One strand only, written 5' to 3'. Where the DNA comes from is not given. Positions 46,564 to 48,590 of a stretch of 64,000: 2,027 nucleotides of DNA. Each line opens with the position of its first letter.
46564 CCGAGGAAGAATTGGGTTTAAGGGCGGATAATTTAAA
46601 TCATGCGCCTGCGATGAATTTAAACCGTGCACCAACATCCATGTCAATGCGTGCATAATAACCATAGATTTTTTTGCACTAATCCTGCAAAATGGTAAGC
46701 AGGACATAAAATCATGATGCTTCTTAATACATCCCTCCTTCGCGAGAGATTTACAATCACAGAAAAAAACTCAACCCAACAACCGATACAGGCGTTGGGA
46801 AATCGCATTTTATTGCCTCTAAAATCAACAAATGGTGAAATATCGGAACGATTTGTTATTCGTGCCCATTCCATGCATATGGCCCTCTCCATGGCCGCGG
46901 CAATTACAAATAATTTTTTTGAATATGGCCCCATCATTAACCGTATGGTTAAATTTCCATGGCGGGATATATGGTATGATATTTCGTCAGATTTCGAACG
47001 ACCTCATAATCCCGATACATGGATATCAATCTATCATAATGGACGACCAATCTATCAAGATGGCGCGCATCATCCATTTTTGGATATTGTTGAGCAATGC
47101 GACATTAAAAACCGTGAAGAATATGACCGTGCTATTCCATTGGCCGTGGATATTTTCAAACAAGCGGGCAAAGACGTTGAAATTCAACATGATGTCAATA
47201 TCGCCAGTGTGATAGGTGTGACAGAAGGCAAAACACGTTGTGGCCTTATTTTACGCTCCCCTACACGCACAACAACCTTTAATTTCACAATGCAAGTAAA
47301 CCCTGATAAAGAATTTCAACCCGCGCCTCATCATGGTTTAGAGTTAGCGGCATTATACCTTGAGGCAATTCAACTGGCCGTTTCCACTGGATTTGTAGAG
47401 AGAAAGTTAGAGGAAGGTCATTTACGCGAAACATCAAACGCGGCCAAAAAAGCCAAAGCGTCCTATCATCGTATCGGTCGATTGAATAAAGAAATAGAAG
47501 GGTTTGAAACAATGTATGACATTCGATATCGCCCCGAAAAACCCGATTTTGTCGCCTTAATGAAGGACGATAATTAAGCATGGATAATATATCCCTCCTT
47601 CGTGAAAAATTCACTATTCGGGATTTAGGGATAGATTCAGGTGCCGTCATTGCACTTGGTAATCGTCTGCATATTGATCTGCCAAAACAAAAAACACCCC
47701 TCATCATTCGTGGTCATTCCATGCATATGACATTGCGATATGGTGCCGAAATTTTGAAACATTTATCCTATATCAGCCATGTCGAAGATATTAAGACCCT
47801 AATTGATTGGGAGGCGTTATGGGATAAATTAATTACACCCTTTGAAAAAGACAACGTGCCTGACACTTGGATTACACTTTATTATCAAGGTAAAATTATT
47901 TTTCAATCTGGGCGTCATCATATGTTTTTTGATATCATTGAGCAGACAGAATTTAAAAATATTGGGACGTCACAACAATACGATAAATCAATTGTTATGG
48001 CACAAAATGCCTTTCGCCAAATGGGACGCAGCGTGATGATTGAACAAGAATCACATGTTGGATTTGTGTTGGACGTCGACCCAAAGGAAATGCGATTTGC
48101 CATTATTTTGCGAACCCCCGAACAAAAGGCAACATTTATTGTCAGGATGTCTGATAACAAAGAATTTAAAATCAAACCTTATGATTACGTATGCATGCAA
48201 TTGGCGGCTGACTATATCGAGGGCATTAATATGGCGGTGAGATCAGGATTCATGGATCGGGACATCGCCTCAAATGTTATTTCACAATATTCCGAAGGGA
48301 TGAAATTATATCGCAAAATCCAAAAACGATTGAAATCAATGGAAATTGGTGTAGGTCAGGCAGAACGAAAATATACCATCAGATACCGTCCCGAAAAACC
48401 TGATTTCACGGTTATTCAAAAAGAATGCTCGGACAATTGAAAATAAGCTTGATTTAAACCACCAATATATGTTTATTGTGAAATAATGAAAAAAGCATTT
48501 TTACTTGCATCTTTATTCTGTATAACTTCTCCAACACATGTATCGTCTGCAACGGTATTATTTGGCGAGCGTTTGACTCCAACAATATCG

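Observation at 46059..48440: cheZ-linked cluster of unknown genes including two tandem paralogues with a shared motif set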

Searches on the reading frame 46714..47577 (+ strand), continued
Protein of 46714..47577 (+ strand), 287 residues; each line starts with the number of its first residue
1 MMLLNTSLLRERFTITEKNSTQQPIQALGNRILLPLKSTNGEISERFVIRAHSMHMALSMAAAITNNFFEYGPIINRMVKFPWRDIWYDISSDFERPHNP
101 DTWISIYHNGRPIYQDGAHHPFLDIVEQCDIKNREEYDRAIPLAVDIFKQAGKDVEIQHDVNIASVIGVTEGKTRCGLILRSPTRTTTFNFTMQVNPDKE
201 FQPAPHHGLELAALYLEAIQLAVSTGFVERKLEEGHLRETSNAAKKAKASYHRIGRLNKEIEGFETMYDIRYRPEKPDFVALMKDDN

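Call 28: fold_search(model_id=the predicted structure, library=viral)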
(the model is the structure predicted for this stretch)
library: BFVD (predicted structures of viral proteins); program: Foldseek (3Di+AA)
matches with E <= 10: 369; with E <= 0.001: 0
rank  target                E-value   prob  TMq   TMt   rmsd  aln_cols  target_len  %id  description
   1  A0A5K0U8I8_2          8.9e-03  0.18  0.14  0.05  21.9       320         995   10  Kinesin motor domain-containing protein [Yasminevirus sp. GU-2018]
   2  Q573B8                6.1e-02  0.08  0.09  0.09  14.9       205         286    8  Uncharacterized protein ORF286b [Acidianus filamentous virus 2 (isolate Italy/Pozzuoli)]
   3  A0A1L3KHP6            6.1e-02  0.08  0.13  0.05  17.7       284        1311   10  (no name in the UniProt tables at hand)
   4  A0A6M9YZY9            7.2e-02  0.06  0.08  0.12  20.6       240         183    8  (no name in the UniProt tables at hand)
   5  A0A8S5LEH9            7.6e-02  0.06  0.10  0.09  20.1       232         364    8  Uncharacterized protein [Myoviridae sp. ctBDS4]
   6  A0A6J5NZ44            1.3e-01  0.07  0.13  0.12  18.3       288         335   10  Uncharacterized protein [uncultured Caudovirales phage]
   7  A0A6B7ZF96            1.4e-01  0.08  0.10  0.16  20.0       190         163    8  Uncharacterized protein [Klebsiella phage N1M2]
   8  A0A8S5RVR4            1.7e-01  0.08  0.16  0.11  23.9       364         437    8  Component of type IV transporter system [Siphoviridae sp. ctHip2]
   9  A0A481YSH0            2.3e-01  0.05  0.11  0.14  19.0       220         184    6  Uncharacterized protein [Marseillevirus LCMAC101]
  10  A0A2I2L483            2.9e-01  0.28  0.14  0.10  11.8       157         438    8  Autophagy-related protein 13 (Fragment) [Orpheovirus IHUMI-LCC2]
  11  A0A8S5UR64            2.9e-01  0.08  0.10  0.11  21.1       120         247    8  Uncharacterized protein [Podoviridae sp. ctQyH19]
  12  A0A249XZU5            3.6e-01  0.02  0.09  0.09  16.8       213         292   10  (no name in the UniProt tables at hand)
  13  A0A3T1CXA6            4.4e-01  0.09  0.15  0.20  19.0       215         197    5  Uncharacterized protein [Acanthamoeba castellanii medusavirus J1]
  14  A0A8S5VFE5            4.4e-01  0.02  0.09  0.06  26.6       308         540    9  Attachment protein [Inoviridae sp. ct0MH15]
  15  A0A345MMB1            5.0e-01  0.06  0.11  0.17  14.6       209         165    5  (no name in the UniProt tables at hand)
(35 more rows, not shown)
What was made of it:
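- On Any protein with a solved structure (parA family): Foldseek against BFVD: best E 0.009, TM 0.14 (call 28).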

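Call 34: search_protein_representatives(alignment_id=A1)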
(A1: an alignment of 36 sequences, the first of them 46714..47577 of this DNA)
Query: 36 sequences, 298 profile positions. Proteins with E-value up to 0.001 (for the whole library): 259; up to 1e-10: 229; up to 1e-30: 171. The best 150 are listed.
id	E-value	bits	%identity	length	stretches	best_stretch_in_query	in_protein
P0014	2.0e-126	437.6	-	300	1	1-290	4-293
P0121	2.0e-121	421.2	-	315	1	1-296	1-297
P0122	1.8e-115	401.6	-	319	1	3-297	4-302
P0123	3.9e-114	397.2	-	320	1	1-295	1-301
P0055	1.1e-109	382.7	-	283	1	1-291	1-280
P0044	1.7e-109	382.0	-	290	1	1-288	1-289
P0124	1.4e-108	379.0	-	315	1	4-291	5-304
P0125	9.8e-107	372.9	-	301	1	1-296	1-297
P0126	1.2e-106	372.6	-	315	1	2-295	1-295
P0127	1.5e-105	369.1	-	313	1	1-295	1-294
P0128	6.0e-105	367.1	-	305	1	2-295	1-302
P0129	3.5e-103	361.3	-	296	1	1-292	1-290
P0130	5.3e-103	360.7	-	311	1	3-292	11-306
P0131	6.5e-103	360.4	-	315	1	1-295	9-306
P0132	2.7e-102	358.4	-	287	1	8-293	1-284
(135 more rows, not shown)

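Call 40: search_protein_families(library=pfam, proteins=[L058:7489-7971:+, L071:7299-7883:+, L015:7332-7910:+, L058:5341-6348:+, L025:6225-7073:+, L025:7070-7957:+, L028:9105-10244:-, L045:5571-6803:-, L058:6730-7362:+, L058:6345-6668:-], max_evalue=0.1)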
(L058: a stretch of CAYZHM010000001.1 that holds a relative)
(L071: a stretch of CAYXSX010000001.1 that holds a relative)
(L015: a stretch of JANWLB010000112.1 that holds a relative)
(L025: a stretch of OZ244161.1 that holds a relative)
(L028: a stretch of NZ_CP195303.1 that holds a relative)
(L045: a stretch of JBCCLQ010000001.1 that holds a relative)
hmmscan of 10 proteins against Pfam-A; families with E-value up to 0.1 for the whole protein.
L058:7489-7971:+ (160 aa): 0 families

L071:7299-7883:+ (194 aa): 0 families

L015:7332-7910:+ (192 aa): 0 families

L058:5341-6348:+ (335 aa): 2 families
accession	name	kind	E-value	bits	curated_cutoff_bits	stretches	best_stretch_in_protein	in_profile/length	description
PF11335.13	DUF3137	-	1.6e-12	47.9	26.1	1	183-324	2-137/139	Protein of unknown function (DUF3137)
PF20990.2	DUF2207_C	-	0.025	14.7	33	1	20-100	102-185/247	Predicted membrane protein (DUF2207) C-terminal domain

L025:6225-7073:+ (282 aa): 2 families
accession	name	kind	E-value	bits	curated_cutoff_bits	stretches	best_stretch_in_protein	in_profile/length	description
PF04305.20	DUF455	-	1.1e-100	336.7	34.3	1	15-269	1-247/247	Protein of unknown function (DUF455)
PF00210.30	Ferritin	-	0.0067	16.8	24.5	1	123-215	39-129/142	Ferritin-like domain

L025:7070-7957:+ (295 aa): 2 families
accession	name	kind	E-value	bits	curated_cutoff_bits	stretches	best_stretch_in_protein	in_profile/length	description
PF02574.22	S-methyl_trans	-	3.7e-60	204.6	22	1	7-292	2-281/283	Homocysteine S-methyltransferase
PF19778.5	RE_endonuc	-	0.039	14.2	23.4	0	208-255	23-70/108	Endonuclease domain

L028:9105-10244:- (379 aa): 1 family
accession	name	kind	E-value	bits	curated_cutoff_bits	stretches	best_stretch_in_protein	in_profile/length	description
PF06189.17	5-nucleotidase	-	3.9e-49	167.5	28.2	1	8-322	9-299/302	5'-nucleotidase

L045:5571-6803:- (410 aa): 2 families
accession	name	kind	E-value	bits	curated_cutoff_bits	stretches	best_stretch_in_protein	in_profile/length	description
PF06722.18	EryCIII-like_C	-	1.7e-05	25.2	31.7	1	291-378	40-128/145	Erythromycin biosynthesis protein CIII-like, C-terminal domain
PF04101.22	Glyco_tran_28_C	-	0.012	16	22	1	292-374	65-152/166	Glycosyltransferase family 28 C-terminal domain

L058:6730-7362:+ (210 aa): 5 families
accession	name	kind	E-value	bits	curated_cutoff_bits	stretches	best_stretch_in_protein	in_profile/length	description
PF04344.18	CheZ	-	8.7e-08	32.7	30.7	1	136-183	112-159/203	Chemotaxis phosphatase, CheZ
PF10865.14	DUF2703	-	0.01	16.4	23.6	0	153-187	12-46/120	Domain of unknown function (DUF2703)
PF22689.1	FGAR-AT_PurM_N-like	-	0.067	13.4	27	0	8-54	94-141/160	FGAR-AT PurM_N-like domain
PF05298.16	Bombinin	-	0.081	13.1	21.4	0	171-210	82-122/141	Bombinin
PF18834.6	LPD22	-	0.092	13.4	28.6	0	85-136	23-75/97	Large polyvalent protein associated domain 22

L058:6345-6668:- (107 aa): 0 families
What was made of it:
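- On CheZ family (gene 45377-45991): Its orthologue in L058 scores 32.7 bits (call 40).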

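Call 51: search_protein_families(library=phrogs, proteins=[window:46714-47577:+], max_evalue=0.1)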
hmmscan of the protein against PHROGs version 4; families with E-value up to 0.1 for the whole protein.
window:46714-47577:+ (287 aa): 0 families

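Call 52: search_protein_families(library=padloc, proteins=[window:46714-47577:+], max_evalue=0.1)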
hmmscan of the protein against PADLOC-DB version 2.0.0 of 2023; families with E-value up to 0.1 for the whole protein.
window:46714-47577:+ (287 aa): 0 families

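Call 78: list_cluster_members(proteins=[window:46714-47577:+, window:47580-48440:+, window:46065-46658:+, window:45377-45991:+, window:44967-45293:-])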
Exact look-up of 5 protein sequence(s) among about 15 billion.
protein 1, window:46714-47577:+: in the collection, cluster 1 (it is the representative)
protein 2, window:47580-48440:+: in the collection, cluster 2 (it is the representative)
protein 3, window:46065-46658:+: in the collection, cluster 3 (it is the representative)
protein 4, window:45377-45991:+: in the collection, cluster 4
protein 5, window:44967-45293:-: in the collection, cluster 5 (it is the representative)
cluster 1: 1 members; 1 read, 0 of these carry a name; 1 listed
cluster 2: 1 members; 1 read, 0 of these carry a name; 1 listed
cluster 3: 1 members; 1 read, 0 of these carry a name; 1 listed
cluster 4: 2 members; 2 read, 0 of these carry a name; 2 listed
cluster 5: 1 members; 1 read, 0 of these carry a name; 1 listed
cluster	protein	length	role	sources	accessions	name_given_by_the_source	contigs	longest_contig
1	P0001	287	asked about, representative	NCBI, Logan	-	-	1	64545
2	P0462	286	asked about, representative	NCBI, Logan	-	-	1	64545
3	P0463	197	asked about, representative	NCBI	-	-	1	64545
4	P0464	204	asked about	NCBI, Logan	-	-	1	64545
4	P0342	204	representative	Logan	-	-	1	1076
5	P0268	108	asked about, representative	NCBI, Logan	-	-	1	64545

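Call 79: find_encoding_contigs(protein=P0001, flank=6000, max_places=2)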
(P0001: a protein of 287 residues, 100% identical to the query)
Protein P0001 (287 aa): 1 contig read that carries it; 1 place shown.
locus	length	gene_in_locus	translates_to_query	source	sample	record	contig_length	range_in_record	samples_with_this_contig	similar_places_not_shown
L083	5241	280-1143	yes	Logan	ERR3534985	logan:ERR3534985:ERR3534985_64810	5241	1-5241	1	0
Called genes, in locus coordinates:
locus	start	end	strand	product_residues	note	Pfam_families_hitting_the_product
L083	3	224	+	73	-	?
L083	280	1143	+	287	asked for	-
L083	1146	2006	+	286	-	-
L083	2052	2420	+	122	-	-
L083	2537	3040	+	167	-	-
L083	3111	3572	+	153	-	-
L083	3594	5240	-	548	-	?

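Call 88: find_related_loci(query=A1, collection=viral_contigs, flank=5000)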
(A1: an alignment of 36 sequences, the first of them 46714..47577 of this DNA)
Query A1 (287 aa) in viral_contigs; peptide patterns used: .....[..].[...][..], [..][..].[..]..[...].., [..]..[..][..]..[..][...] (x = any residue, [..] = any of these).
33 stretches matched a pattern, but none encodes a relative of the query by tblastn (E <= 1e-3).

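Call 89: search_dna_similar(query=window:46714-47577:+, collection=plasmids, mode=protein, max_evalue=0.001, max_rows=5)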
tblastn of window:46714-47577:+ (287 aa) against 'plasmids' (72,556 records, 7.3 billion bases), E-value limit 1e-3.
No match.
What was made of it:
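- On Type II toxin-antitoxin / defence systems: No viral or plasmid relatives (calls 88, 89).
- No relatives in viral contigs or plasmids (calls 88, 89). No relatives on viral contigs or plasmids (calls 88, 89).
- Tried and rejected: Viral contigs and plasmids: no relatives (calls 88, 89).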

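Call 90: search_protein_families(library=pfam, alignment_id=A1, max_evalue=5)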
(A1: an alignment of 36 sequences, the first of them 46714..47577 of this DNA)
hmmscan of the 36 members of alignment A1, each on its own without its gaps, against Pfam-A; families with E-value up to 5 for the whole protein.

A. member 1, window:46714-47577:+ (287 aa): 1 family
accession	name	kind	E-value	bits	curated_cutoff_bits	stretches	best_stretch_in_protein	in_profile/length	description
PF00294.29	PfkB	-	0.17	11.6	25.8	1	158-249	74-160/302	pfkB family carbohydrate kinase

B. families by the number of members that match (of 36 scanned): 14 families
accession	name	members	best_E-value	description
PF10627.14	CsgE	3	0.019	Curli assembly protein CsgE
PF13181.12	TPR_8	2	0.027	Tetratricopeptide repeat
PF07719.23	TPR_2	2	0.24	Tetratricopeptide repeat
PF15136.11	UPF0449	1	0.022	Uncharacterised protein family UPF0449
PF24328.1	DUF7498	1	0.034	Domain of unknown function (DUF7498)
PF02609.21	Exonuc_VII_S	1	0.044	Exonuclease VII small subunit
PF01411.24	tRNA-synt_2c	1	0.056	tRNA synthetases class II (A)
PF18036.7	Ubiquitin_4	1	0.096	Ubiquitin-like domain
PF23255.1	DUF7070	1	0.14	Domain of unknown function (DUF7070)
PF13424.12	TPR_12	1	0.16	Tetratricopeptide repeat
PF00294.29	PfkB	1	0.17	pfkB family carbohydrate kinase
PF13176.12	TPR_7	1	0.18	Tetratricopeptide repeat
PF10989.13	DUF2808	1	0.21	Protein of unknown function (DUF2808)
PF04968.17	CHORD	1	0.24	CHORD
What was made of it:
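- On Any Pfam-A / NCBIfam / PHROG / PADLOC family (o199, parA, parB): Scanning 36 diverse members found no Pfam family shared by more than 3 of them (call 90).
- Tried and rejected: Pfam on all 36 alignment members showed no recurrent weak family (call 90).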

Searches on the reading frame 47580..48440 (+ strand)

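Call 3: search_protein_families(library=pfam, proteins=[window:47580-48440:+], max_evalue=1)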
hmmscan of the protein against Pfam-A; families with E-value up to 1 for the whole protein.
window:47580-48440:+ (286 aa): 1 family
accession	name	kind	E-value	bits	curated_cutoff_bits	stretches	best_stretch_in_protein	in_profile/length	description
PF02609.21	Exonuc_VII_S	-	0.044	14.2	24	1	234-255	26-47/52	Exonuclease VII small subunit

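Call 5: search_protein_families(library=ncbifam, proteins=[window:47580-48440:+], max_evalue=1)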
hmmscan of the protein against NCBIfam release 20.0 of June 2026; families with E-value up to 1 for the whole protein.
window:47580-48440:+ (286 aa): 2 families
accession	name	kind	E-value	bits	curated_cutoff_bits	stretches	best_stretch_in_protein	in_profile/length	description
TIGR01280.1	xseB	equivalog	0.015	15.3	35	1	234-255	27-48/57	exodeoxyribonuclease VII small subunit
NF002140.0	PRK00977.1-4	equivalog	0.047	13.5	71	1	234-256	37-59/81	exodeoxyribonuclease VII small subunit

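Call 51: search_protein_families(library=phrogs, proteins=[window:47580-48440:+], max_evalue=0.1)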
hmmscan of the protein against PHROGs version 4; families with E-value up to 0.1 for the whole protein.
window:47580-48440:+ (286 aa): 2 families
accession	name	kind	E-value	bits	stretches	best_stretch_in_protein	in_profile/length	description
phrog_27736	-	unknown function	0.09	13.8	0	149-189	20-61/69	-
phrog_10385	-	unknown function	0.098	10.6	0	217-275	222-276/2333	-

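Call 52: search_protein_families(library=padloc, proteins=[window:47580-48440:+], max_evalue=0.1)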
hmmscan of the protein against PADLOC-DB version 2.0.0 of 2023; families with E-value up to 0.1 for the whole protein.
window:47580-48440:+ (286 aa): 0 families
